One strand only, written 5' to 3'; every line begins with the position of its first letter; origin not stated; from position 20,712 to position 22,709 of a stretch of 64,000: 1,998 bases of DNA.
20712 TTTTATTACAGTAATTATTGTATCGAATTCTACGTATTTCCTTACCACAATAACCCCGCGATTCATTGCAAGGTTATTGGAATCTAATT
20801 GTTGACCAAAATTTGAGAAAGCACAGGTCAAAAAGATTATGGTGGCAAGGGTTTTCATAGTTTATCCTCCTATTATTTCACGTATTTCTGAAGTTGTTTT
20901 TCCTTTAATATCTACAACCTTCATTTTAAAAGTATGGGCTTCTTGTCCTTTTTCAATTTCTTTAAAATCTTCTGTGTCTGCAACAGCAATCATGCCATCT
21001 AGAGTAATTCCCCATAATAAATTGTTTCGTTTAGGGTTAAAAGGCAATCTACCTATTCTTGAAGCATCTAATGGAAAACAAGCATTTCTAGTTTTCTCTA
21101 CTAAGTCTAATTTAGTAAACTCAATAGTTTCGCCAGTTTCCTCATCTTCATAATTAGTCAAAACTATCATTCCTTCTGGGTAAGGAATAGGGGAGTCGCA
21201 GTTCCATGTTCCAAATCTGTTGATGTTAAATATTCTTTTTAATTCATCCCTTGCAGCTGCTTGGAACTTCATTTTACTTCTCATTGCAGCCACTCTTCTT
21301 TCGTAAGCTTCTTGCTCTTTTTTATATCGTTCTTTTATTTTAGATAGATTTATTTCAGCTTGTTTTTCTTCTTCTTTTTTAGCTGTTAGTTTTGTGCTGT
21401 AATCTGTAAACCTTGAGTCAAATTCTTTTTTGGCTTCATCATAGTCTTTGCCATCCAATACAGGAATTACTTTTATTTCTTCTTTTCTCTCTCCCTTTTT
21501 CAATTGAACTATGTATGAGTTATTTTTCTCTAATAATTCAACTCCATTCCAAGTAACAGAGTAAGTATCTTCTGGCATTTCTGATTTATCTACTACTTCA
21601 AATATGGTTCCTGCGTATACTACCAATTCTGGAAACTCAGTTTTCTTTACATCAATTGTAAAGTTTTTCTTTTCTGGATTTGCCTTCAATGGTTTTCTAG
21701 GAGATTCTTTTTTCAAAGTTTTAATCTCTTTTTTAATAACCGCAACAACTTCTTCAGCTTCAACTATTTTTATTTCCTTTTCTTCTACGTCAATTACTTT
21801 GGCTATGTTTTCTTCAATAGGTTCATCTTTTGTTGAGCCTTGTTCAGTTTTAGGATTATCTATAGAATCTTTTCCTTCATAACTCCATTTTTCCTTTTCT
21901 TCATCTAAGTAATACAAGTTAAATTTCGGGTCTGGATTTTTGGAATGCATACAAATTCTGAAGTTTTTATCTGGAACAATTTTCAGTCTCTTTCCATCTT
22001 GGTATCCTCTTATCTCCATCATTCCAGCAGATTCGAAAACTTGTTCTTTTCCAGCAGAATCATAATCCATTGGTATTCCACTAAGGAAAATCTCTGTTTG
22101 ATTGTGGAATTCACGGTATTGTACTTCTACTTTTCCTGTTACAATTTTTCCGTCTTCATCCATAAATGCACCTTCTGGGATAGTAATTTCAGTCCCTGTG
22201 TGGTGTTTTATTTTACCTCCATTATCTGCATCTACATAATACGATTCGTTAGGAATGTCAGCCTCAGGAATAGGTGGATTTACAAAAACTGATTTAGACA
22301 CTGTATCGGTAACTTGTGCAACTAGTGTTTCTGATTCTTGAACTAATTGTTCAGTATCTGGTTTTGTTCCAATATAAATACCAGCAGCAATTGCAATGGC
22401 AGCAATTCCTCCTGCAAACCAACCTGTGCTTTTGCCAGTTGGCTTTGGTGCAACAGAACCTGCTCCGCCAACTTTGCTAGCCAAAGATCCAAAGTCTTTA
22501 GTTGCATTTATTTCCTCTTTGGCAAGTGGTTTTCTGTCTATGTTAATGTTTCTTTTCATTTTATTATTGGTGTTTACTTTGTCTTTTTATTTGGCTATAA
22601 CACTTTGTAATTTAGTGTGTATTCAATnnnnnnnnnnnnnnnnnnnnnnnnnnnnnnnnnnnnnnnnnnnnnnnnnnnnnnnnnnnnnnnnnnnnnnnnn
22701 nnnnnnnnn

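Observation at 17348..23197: Five-gene ECF-sigma operon encoding three divergent, highly basic secreted paralogs of unknown function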

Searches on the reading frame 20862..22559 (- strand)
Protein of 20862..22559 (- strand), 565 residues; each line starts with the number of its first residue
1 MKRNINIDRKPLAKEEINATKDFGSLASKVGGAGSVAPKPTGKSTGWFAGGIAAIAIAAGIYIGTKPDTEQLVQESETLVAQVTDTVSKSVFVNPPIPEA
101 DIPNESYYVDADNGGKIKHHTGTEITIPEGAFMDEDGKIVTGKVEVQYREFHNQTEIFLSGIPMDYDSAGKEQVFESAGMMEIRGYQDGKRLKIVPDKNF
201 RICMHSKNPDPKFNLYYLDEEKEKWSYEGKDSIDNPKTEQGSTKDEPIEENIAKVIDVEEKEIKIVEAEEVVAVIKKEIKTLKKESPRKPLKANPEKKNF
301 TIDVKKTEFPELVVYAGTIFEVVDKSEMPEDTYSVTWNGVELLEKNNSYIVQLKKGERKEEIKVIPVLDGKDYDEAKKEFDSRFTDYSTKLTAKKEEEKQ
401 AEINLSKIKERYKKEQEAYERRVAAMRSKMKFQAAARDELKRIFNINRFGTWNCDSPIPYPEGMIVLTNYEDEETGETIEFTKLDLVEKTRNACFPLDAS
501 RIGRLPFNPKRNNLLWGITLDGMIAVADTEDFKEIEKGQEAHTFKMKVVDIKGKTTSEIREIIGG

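Call 3: search_protein_families(library=pfam, proteins=[window:20862-22559:-], max_evalue=1)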
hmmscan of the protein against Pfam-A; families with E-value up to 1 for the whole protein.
window:20862-22559:- (565 aa): 3 families
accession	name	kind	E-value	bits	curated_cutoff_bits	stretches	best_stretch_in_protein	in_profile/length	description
PF12087.13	DUF3564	-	0.12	12.7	25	1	210-238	14-43/120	Protein of unknown function (DUF3564)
PF16566.10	CREPT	-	0.22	12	29.3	1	384-444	60-120/147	Cell-cycle alteration and expression-elevated protein in tumour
PF08614.16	ATG16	-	0.38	11.3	33.7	1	376-441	96-161/200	Autophagy protein 16 (ATG16)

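Call 4: search_protein_families(library=ncbifam, proteins=[window:20862-22559:-], max_evalue=1)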
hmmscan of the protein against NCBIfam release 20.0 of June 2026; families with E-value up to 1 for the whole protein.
window:20862-22559:- (565 aa): 0 families

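Call 8: find_homologous_proteins(query=window:20862-22559:-)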
Query window:20862-22559:- (565 aa): 194 proteins with E <= 0.001 among 8000 candidates; the best 120 are listed.
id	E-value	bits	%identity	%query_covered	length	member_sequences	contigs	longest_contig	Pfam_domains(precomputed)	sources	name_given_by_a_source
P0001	0.0e+0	1175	93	100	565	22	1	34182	-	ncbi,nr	ncbi:hypothetical protein N9488_01210 [Flavobacteriales bacterium]|nr:hypothetical protein [Flavobac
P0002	3.6e-274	929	74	100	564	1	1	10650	-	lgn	-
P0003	1.3e-229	782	62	100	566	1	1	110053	-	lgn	-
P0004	5.2e-225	766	60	100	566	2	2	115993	-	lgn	-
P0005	3.2e-223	761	61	100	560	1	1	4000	-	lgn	-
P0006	1.5e-221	755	59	100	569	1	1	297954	-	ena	-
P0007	6.2e-216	736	60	100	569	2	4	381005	-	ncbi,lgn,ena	-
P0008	7.4e-216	736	60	100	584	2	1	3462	-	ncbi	ncbi:MAG: hypothetical protein ACPGVD_10935 [Flavobacteriales bacterium]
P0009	3.1e-213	728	58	100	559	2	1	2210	-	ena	-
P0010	1.8e-212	725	56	100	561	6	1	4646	-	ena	-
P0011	1.8e-205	702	56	100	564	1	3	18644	-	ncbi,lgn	ncbi:MAG: hypothetical protein ABF242_04345 [Flavobacteriales bacterium]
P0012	4.8e-182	625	53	99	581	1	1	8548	-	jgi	-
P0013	1.6e-172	593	50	100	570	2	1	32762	-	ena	-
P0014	1.8e-142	494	44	100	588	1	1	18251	-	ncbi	-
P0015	6.6e-142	492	45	100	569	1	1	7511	-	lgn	-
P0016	7.5e-142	492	44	100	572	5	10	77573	-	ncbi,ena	-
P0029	1.7e-91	326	35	100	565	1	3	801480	-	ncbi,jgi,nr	ncbi:MAG: hypothetical protein JNL69_13195 [Bacteroidia bacterium]|nr:hypothetical protein [Bacteroi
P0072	2.2e-68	250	33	83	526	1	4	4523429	-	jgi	jgi:hypothetical protein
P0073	2.2e-68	249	28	100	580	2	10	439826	-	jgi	jgi:hypothetical protein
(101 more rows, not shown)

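Call 10: find_encoding_contigs(protein=P0003, flank=7000, max_places=2)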
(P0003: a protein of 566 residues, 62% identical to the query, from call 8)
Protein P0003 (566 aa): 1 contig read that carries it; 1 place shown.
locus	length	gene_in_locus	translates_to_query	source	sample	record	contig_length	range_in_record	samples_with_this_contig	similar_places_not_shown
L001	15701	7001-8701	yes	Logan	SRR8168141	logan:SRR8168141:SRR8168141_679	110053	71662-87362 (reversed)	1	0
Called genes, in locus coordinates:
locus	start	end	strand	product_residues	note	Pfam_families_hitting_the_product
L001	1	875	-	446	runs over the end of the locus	PF13145:Rotamase_2 (weak), PF00639:Rotamase, PF13616:Rotamase_3, PF00639:Rotamase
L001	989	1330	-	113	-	PF01258:zf-dskA_traR (weak)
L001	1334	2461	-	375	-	PF22020:RlmL_1st, PF02926:THUMP, PF01170:UPF0020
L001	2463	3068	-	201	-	-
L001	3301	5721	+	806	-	PF10459:Peptidase_S46, PF13371:TPR_9 (faint), PF13414:TPR_11 (faint), PF00515:TPR_1, PF07719:TPR_2 (weak), PF13181:TPR_8 (weak)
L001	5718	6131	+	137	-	PF03061:4HBT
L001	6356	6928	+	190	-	PF04542:Sigma70_r2, PF08281:Sigma70_r4_2 (weak), PF04545:Sigma70_r4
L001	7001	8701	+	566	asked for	-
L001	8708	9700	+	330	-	-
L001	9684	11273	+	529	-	-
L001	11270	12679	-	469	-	PF03553:Na_H_antiporter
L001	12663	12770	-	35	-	-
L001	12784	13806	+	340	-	PF00691:OmpA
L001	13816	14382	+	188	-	-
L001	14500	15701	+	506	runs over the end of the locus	PF03321:GH3, PF23571:GH3_M, PF23572:GH3_C (weak)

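Call 11: find_encoding_contigs(protein=P0016, flank=7000, max_places=2)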
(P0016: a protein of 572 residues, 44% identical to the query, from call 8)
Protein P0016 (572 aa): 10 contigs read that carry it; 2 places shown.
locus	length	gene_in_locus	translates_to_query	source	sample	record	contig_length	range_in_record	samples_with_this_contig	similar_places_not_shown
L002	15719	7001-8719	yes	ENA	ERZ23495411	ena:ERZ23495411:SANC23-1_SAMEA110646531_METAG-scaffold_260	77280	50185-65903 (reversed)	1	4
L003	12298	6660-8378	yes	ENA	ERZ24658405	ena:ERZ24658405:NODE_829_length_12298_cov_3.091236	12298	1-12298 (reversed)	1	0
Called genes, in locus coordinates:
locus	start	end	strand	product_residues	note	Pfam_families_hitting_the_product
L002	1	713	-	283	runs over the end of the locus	PF06283:ThuA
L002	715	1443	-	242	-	PF15418:DUF4625 (weak)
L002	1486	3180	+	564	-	PF14121:Porin_10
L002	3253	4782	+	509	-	PF04784:DUF547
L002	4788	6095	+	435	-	-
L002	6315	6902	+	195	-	PF04542:Sigma70_r2, PF04545:Sigma70_r4 (weak), PF08281:Sigma70_r4_2 (weak)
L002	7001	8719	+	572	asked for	-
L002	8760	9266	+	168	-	-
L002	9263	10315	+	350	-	-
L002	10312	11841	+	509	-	-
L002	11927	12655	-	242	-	-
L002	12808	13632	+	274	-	-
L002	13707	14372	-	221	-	-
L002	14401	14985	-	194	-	-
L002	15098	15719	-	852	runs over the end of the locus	PF02861:Clp_N, PF13191:AAA_16 (weak), PF00004:AAA, PF17871:AAA_lid_9, PF00004:AAA, PF07724:AAA_2, PF07728:AAA_5, PF10431:ClpB_D2-small, +10 more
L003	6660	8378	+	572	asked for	-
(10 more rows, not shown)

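Call 12: find_encoding_contigs(protein=P0029, flank=7000, max_places=2)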
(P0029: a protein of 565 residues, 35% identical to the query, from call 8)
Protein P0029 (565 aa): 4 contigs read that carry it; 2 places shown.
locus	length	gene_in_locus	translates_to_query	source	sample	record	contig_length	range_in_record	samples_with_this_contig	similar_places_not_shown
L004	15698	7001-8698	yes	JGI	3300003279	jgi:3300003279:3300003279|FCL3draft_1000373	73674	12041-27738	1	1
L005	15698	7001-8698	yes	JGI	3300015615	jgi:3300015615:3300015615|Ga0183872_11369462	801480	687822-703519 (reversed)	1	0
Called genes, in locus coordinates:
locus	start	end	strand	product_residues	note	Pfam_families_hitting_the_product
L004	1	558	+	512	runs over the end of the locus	PF05362:Lon_C (weak), PF13541:ChlI, PF00493:MCM (faint), PF05496:RuvB_N (faint), PF01078:Mg_chelatase, PF07728:AAA_5, PF13335:Mg_chelatase_C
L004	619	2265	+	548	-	PF07676:PD40 (faint)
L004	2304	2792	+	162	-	PF01641:SelR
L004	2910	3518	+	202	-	PF04264:YceI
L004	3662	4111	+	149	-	-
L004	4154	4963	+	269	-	PF01435:Peptidase_M48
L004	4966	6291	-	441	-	PF09298:FAA_hydrolase_N, PF01557:FAA_hydrolase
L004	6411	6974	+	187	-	PF04542:Sigma70_r2, PF08281:Sigma70_r4_2, PF04545:Sigma70_r4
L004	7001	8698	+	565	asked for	-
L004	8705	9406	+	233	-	-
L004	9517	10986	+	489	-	PF01564:Spermine_synth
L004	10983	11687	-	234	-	PF00912:Transgly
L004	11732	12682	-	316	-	PF11751:PorP_SprF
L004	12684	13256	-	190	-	PF13573:SprB (weak), PF13585:CHU_C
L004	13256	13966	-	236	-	-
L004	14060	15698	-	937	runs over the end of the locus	PF05359:DUF748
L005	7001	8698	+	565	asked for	-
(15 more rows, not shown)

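Call 18: find_related_loci(query=A1, collection=genome_contigs, flank=9000)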
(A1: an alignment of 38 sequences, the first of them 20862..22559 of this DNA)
Query A1 (565 aa) in genome_contigs; peptide patterns used: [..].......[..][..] (x = any residue, [..] = any of these).
599 stretches matched a pattern (row limit reached: there are more); 598 encode a relative of the query (tblastn E <= 1e-3); the best 80 are kept; 80 distinct loci.
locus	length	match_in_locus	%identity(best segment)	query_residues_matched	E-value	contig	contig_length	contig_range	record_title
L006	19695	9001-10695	94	1-565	0e+0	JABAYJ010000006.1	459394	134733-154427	MAG: Flavobacteriales bacterium isolate HE327_NSB006 NODE_5_length_459394_cov_13.672401, whole genome shotgun sequence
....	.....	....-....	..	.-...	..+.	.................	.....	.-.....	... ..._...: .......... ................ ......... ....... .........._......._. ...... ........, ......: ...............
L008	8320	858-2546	56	1-564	0e+0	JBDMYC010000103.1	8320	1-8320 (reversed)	MAG: Flavobacteriales bacterium isolate NSW1.bin.42 k97_318244, whole genome shotgun sequence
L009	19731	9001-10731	35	2-550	1e-100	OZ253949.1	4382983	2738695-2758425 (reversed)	MAG: Parvicellaceae bacterium isolate 06e1b965-8529-4e92-b1e1-f71056b100d9 genome assembly, chromosome: 1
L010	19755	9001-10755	34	2-564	4e-98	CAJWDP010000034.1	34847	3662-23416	MAG TPA_asm: uncultured Flavobacteriales bacterium isolate ERR599029_bin.105_MetaBAT_v2.12.1_MAG genome assembly, contig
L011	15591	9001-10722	35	1-561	9e-98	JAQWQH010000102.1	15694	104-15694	MAG: Flavobacteriales bacterium isolate cluster2_bin.248 k141_695494, whole genome shotgun sequence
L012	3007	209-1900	35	1-564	2e-100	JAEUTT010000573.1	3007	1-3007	MAG: Bacteroidia bacterium isolate new MAG-336 k141_300356, whole genome shotgun sequence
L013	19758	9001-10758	36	3-563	8e-98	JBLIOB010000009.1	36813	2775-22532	MAG: Parvicellaceae bacterium isolate 3300053785_177 Ga0535658_0001749, whole genome shotgun sequence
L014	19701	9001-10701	34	1-564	1e-93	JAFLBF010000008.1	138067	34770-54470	MAG: Bacteroidetes bacterium isolate UWPOB_BACT3 gnl_X_OJEEJDBO_8, whole genome shotgun sequence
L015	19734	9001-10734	34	3-557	5e-93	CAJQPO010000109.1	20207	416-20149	MAG: uncultured Flavobacteriales bacterium isolate 3_20180319_Bin_METABAT_290_1_1 genome assembly, contig: c_00000340009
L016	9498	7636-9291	33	1-563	1e-91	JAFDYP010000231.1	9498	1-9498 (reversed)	MAG: Bacteroidetes bacterium isolate SZAS-58 CK_MAG-92__231__length-9498, whole genome shotgun sequence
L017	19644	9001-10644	35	1-564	3e-91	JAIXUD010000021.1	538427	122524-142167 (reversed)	MAG: Sphingobacteriales bacterium isolate D1_MAG_00006 pond_D1_MAG_00006_000000000013, whole genome shotgun sequence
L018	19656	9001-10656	33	1-563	4e-91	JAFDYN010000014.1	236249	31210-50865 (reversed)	MAG: Bacteroidetes bacterium isolate SZAS-56 BACT-TMP-3__14__length-236249, whole genome shotgun sequence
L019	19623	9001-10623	35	5-563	3e-90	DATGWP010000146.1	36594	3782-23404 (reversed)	MAG TPA_asm: Chitinophagales bacterium isolate SMAG_U10585 k141_475455, whole genome shotgun sequence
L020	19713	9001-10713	33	1-564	4e-90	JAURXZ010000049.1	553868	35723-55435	MAG: Bacteroidia bacterium isolate E10_metabat.bin.7 E10_k141_387758, whole genome shotgun sequence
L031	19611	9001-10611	33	5-564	7e-89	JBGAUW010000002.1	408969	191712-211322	MAG: Chitinophagales bacterium isolate MAG_MBR_H10.09 MBRH10-9_opera_contig_82, whole genome shotgun sequence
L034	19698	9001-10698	34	1-560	5e-88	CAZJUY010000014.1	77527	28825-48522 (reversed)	MAG TPA_asm: uncultured Chitinophaga sp. isolate SRP287453_co1_11 genome assembly, contig: NODE_441_length_77527_cov_6.1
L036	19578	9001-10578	35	40-560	9e-88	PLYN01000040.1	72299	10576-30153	MAG: Bacteroidetes bacterium isolate palsa_966 73.20120700_P3D.266_contig_24705, whole genome shotgun sequence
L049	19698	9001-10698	33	1-560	6e-83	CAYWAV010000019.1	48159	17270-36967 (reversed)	MAG TPA_asm: uncultured Chitinophaga sp. isolate SRP128246_co1_111 genome assembly, contig: NODE_864_length_48159_cov_17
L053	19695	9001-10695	31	1-560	2e-82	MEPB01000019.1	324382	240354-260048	MAG: Bacteroidetes bacterium RIFCSPLOWO2_12_FULL_35_15 rifcsplowo2_12_scaffold_14, whole genome shotgun sequence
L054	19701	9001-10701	31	1-560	3e-82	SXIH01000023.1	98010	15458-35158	MAG: Bacteroidota bacterium isolate F1-120-MAGs045 F1-120__c408549, whole genome shotgun sequence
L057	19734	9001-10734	31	1-563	1e-81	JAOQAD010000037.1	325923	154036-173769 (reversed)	MAG: Bacteroidetes bacterium isolate RYN_273 scaffold_1410682, whole genome shotgun sequence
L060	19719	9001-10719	30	1-564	5e-81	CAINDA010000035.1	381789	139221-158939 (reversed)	MAG: uncultured Bacteroidetes bacterium isolate Kiruna_bin-09443 genome assembly, contig: bin-09443:35/72, whole genome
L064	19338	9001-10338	34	89-550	2e-80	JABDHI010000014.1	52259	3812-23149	MAG: Bacteroidetes bacterium isolate BWOrgControl_Nextera52_MAG2 3300021043.a:Ga0206844_10029, whole genome shotgun sequ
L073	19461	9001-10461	33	4-535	6e-79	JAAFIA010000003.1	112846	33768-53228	MAG: Bacteroidetes bacterium isolate bin17.concoct.ball.095 WN_Bacteroidetes_4_scaffold_3, whole genome shotgun sequence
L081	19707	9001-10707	31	1-560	3e-77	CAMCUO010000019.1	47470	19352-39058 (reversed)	MAG: Chitinophaga pinensis isolate TrH-25oct19-117 genome assembly, contig: TrH-25oct19-C1182, whole genome shotgun sequ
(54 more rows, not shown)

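Call 25: predict_structure(alignment_id=A1)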
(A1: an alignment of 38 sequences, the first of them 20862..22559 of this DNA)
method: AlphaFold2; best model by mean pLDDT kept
length: 565 residues; sequences in the alignment: 38
mean_pLDDT: 79.1   pTM: 0.54
mean pLDDT of the five models: 79.1, 78.8, 76.4, 75.3, 74.8
residues with pLDDT >= 90: 220; 70-90: 210; 50-70: 61; < 50: 74
segments of 3 or more residues with pLDDT < 50: 1-9, 31-51, 53-56, 58-60, 66-89, 239-247
pLDDT, mean of each block of 10 residues (from residue 1): 40 58 53 36 41 46 46 30 39 81 92 94 95 95 96 89 89 88 95 95 88 92 92 68 47 55 82 90 86 85 76 73 75 80 83 86 88 87 91 92 90 82 74 65 95 93 94 95 92 90 92 93 92 91 95 87 77
secondary structure, 60 per line:
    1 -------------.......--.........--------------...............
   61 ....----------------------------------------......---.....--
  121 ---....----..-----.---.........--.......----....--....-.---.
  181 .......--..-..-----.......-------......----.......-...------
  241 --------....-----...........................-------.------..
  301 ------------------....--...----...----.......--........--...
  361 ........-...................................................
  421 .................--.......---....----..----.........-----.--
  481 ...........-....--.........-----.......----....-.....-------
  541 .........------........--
elements in order: H14-20 H23-31 H46-64 E105-110 E114-118 E124-127 E143-151 H154-160 E165-168 E171-174 E180-187 E200-206 E214-219 E224-230 E232-234 H249-252 H258-284 E319-322 E339-345 E348-355 E358-368 H370-437 E440-446 E450-453 E464-472 E481-488 E493-496 H499-503 E504-507 E513-519 E524-527 H529-533 E541-549 H556-563

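Call 32: fold_search(model_id=the predicted structure, library=pdb)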
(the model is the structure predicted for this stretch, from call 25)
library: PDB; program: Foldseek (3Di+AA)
matches with E <= 10: 153; with E <= 0.001: 0
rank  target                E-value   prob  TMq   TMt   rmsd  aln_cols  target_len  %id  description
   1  3rkp_B                5.2e-02  0.08  0.10  0.14  51.0       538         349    7  Crystal structure of BcpA*(D312A), the major pilin subunit of Bacillus cereus (released 2012-05-30)
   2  3rkp_A                8.0e-02  0.07  0.09  0.14  51.0       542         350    7  Crystal structure of BcpA*(D312A), the major pilin subunit of Bacillus cereus (released 2012-05-30)
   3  3kpt_B                2.9e-01  0.04  0.09  0.13  51.5       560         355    8  Crystal structure of BcpA, the major pilin subunit of Bacillus cereus (released 2009-11-24)
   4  4uzg                  3.4e-01  0.20  0.10  0.17  11.5       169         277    7  Crystal structure of group B streptococcus pilus 2b backbone protein SAK_1440 (released 2015-05-13)
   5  5j4m_C                4.0e-01  0.30  0.10  0.19  10.1       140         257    9  Crystal structure of shaft pilin SpaA from Lactobacillus rhamnosus GG - E269A/D295N double mutant (released 2016-07-20)
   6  5faa                  5.3e-01  0.33  0.10  0.34   6.9       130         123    9  Crystal structure of C-terminal domain of shaft pilin spaA from Lactobacillus rhamnosus GG, - I422 space group (released 2016-07-20)
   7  3qva_A                5.9e-01  0.30  0.08  0.32   4.9        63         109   19  Structure of Klebsiella pneumoniae 5-hydroxyisourate hydrolase (released 2011-08-24)
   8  3qva_B                6.9e-01  0.09  0.08  0.27  14.2       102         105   16  Structure of Klebsiella pneumoniae 5-hydroxyisourate hydrolase (released 2011-08-24)
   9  9mvu_A                6.9e-01  0.01  0.07  0.07  58.8       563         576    7  C6 Herpes Virus Simplex Neutralizing Nanobody Bound to HSV Glycoprotein gB (released 2025-08-13)
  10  5fgs_C                7.7e-01  0.18  0.10  0.31   8.4       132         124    8  Crystal structure of C-terminal domain of shaft pilin spaA from Lactobacillus rhamnosus GG - P21212 space group (released 2016-07-20)
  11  5hbb_B                7.7e-01  0.14  0.10  0.18  10.4       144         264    8  Crystal structure of shaft pilin spaA from Lactobacillus rhamnosus GG - E139A mutant (released 2016-07-20)
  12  8hq2_D                7.7e-01  0.02  0.07  0.08  49.5       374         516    8  Crystal structure of human ADAM22 in complex with human LGI1 mutant (released 2023-12-13)
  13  5hts_A                8.1e-01  0.13  0.10  0.19  12.5       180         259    9  Crystal structure of shaft pilin spaA from Lactobacillus rhamnosus GG - D295N mutant (released 2016-07-20)
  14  9g7g_C                8.1e-01  0.07  0.06  0.13  15.0       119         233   10  Structure of the clippase PaJOS from Pigmentiphaga aceris (released 2025-04-23)
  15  3qva_C                1.0e+00  0.12  0.09  0.32   7.9       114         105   12  Structure of Klebsiella pneumoniae 5-hydroxyisourate hydrolase (released 2011-08-24)
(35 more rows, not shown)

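Call 33: search_protein_families(library=pfam, proteins=[L004:8705-9406:+, L014:10741-11391:+, L009:10941-11459:+, L009:11456-11866:+, L009:12265-12768:+, L019:10665-11381:+, L019:11750-12472:+, L031:12030-12407:+, L064:10467-11195:+, L073:10551-11255:+], max_evalue=0.1)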
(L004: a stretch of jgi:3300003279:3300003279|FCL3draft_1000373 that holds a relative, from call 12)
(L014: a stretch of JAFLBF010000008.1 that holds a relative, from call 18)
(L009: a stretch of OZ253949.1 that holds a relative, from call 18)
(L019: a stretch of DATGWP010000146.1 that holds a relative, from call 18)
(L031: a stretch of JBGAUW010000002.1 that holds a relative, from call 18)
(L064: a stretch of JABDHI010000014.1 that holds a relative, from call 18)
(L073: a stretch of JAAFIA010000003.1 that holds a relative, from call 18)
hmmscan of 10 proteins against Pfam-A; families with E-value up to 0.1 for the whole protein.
L004:8705-9406:+ (233 aa): 0 families

L014:10741-11391:+ (216 aa): 0 families

L009:10941-11459:+ (172 aa): 2 families
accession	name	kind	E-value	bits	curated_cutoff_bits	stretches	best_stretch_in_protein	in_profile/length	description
PF02529.20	PetG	-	0.055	13.8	23.7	1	49-71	15-35/36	Cytochrome B6-F complex subunit 5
PF11271.13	PorA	-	0.099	12.4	29.5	0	125-152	165-192/297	Porin PorA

L009:11456-11866:+ (136 aa): 0 families

L009:12265-12768:+ (167 aa): 0 families

L019:10665-11381:+ (238 aa): 2 families
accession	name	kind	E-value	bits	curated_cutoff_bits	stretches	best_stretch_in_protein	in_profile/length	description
PF12080.14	GldM_4th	-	0.0027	18.8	24.6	1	162-214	41-94/114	GldM C-terminal domain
PF23265.1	Ig-like_KY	-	0.079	13.6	27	0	59-120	51-117/129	KY-like, immunoglobulin-like domain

L019:11750-12472:+ (240 aa): 0 families

L031:12030-12407:+ (125 aa): 0 families

L064:10467-11195:+ (242 aa): 1 family
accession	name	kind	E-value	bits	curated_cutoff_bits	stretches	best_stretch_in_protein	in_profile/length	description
PF21602.3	GldM_3rd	-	2e-05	25.2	25.2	1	45-117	10-82/82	GldM third domain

L073:10551-11255:+ (234 aa): 1 family
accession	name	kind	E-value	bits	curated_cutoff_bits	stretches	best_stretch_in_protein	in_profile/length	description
PF21602.3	GldM_3rd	-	0.079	13.7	25.2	0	43-114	9-81/82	GldM third domain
